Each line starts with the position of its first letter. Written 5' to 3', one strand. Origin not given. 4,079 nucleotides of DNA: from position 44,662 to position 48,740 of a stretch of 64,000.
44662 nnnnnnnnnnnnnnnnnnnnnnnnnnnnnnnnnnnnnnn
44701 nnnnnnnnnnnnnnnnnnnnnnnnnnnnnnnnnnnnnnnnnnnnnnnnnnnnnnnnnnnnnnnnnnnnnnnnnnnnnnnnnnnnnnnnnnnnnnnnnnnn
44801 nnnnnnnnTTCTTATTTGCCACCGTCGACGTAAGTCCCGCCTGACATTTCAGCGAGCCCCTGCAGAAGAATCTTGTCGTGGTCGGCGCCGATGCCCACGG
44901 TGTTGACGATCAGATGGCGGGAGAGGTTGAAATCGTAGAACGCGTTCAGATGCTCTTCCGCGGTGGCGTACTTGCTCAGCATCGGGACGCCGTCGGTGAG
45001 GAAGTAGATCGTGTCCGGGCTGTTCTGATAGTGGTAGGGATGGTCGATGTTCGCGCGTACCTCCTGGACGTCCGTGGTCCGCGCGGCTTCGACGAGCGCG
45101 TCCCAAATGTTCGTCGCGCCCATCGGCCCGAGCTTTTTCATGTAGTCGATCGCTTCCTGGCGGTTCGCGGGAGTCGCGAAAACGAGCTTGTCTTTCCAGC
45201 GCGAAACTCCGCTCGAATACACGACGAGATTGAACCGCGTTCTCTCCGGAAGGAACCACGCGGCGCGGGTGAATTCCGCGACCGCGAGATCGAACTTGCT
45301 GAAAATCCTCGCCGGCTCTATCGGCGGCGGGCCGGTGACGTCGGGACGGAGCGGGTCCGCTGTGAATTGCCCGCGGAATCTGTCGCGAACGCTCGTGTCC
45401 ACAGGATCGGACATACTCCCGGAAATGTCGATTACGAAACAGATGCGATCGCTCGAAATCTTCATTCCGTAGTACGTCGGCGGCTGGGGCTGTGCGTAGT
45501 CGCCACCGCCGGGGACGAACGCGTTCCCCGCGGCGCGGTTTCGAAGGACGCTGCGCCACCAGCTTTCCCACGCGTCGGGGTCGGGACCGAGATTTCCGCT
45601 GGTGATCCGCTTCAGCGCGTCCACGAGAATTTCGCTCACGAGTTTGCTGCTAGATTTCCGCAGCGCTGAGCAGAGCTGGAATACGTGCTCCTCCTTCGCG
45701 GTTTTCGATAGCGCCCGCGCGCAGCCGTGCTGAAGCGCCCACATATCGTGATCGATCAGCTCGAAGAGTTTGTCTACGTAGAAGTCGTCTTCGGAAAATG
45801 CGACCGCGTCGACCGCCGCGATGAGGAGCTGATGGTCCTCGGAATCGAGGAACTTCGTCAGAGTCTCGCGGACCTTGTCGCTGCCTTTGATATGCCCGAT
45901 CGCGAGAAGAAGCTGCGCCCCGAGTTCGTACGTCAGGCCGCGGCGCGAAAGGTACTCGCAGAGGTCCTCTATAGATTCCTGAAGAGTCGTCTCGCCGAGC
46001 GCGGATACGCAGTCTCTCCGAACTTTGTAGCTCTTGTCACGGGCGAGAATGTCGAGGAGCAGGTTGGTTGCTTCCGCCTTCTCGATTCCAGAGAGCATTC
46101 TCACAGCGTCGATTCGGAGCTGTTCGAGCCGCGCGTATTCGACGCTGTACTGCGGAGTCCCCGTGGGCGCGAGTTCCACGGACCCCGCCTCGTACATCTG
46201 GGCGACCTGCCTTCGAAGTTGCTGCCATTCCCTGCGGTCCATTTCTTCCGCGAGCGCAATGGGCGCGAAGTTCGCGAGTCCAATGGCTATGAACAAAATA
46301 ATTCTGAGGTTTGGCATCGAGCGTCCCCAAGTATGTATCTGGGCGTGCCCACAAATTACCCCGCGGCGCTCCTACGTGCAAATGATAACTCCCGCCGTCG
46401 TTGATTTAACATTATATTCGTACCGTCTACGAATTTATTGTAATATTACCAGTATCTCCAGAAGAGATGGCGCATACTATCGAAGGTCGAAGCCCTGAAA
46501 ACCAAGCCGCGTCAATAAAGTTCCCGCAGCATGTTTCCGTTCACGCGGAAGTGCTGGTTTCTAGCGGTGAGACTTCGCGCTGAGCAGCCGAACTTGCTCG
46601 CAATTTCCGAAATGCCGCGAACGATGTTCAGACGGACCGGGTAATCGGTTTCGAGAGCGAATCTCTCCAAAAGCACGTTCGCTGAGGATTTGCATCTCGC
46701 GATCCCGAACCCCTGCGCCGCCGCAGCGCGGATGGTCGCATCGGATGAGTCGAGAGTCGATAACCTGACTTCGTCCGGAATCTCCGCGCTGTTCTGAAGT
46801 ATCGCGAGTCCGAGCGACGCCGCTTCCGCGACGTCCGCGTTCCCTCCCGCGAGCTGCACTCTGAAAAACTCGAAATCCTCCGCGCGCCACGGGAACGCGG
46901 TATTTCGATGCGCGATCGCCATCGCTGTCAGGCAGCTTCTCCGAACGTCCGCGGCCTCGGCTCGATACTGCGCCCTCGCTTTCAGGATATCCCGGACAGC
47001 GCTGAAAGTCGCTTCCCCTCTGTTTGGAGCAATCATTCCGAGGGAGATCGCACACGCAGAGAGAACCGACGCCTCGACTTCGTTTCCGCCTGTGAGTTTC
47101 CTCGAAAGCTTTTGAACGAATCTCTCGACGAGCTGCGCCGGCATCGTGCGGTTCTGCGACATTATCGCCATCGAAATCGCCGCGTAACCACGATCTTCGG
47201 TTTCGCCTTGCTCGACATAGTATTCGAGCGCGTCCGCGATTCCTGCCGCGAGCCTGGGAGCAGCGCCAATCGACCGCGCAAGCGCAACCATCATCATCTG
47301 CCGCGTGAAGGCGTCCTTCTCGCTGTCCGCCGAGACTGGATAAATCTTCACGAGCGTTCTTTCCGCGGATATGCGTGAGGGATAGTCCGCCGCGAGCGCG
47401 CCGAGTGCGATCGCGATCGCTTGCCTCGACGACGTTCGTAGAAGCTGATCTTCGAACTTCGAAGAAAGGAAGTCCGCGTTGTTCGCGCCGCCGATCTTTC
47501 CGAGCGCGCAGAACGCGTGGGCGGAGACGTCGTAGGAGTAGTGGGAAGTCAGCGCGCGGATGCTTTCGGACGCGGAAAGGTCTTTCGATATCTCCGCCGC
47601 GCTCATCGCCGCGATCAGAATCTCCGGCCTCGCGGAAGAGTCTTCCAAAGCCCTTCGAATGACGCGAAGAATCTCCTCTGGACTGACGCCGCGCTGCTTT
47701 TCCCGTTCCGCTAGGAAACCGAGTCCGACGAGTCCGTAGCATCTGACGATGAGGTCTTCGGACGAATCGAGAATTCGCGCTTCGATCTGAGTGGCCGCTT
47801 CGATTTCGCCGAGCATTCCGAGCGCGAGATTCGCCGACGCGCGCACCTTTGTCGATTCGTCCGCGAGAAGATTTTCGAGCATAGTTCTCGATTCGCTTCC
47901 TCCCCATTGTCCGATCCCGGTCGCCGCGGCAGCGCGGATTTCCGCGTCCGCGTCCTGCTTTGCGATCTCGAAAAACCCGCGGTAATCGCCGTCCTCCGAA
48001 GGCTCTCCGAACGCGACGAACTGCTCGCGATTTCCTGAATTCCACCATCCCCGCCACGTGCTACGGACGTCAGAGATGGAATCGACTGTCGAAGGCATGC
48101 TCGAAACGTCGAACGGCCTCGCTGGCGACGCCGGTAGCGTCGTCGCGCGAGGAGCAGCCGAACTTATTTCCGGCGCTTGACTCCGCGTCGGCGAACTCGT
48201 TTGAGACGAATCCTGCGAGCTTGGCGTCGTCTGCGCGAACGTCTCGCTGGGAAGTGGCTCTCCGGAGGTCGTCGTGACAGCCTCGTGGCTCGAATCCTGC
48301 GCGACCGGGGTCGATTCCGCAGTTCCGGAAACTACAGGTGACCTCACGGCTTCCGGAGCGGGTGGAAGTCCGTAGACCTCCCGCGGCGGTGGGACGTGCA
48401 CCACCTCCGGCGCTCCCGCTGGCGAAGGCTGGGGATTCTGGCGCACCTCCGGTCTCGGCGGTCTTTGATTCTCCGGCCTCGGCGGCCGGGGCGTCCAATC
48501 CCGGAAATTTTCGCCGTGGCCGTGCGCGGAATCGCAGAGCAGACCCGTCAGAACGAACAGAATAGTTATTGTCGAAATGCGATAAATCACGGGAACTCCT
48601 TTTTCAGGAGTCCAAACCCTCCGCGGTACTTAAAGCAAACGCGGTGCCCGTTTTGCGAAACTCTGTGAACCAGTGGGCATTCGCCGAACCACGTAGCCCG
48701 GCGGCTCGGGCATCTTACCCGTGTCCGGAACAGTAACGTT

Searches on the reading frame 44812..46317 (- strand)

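Call 18: search_protein_families(library=pfam, proteins=[window:44812-46317:-], max_evalue=0.001)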
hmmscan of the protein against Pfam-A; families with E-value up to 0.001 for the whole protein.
window:44812-46317:- (501 aa): 4 families
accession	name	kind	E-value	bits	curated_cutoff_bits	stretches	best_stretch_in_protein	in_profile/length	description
PF13646.12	HEAT_2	-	8.2e-15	55.3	27.7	2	66-123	15-71/88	HEAT repeats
PF13768.12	VWA_3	-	5e-12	46.6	27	1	356-497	31-154/155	von Willebrand factor type A domain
PF00092.34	VWA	-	2.9e-07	31.3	23.8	1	356-493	34-155/174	von Willebrand factor type A domain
PF13519.12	VWA_2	-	9.3e-05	23.4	27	0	293-443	2-106/107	von Willebrand factor type A domain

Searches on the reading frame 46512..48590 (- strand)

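Call 19: search_protein_families(library=pfam, proteins=[window:46512-48590:-], max_evalue=0.001)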
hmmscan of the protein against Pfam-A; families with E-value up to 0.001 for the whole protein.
window:46512-48590:- (692 aa): 2 families
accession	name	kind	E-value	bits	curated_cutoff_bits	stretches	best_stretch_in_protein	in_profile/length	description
PF13646.12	HEAT_2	-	4.6e-17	62.5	27.7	1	206-280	4-78/88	HEAT repeats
PF02985.28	HEAT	-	3.8e-08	33.3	23.5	0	237-262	4-29/31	HEAT repeat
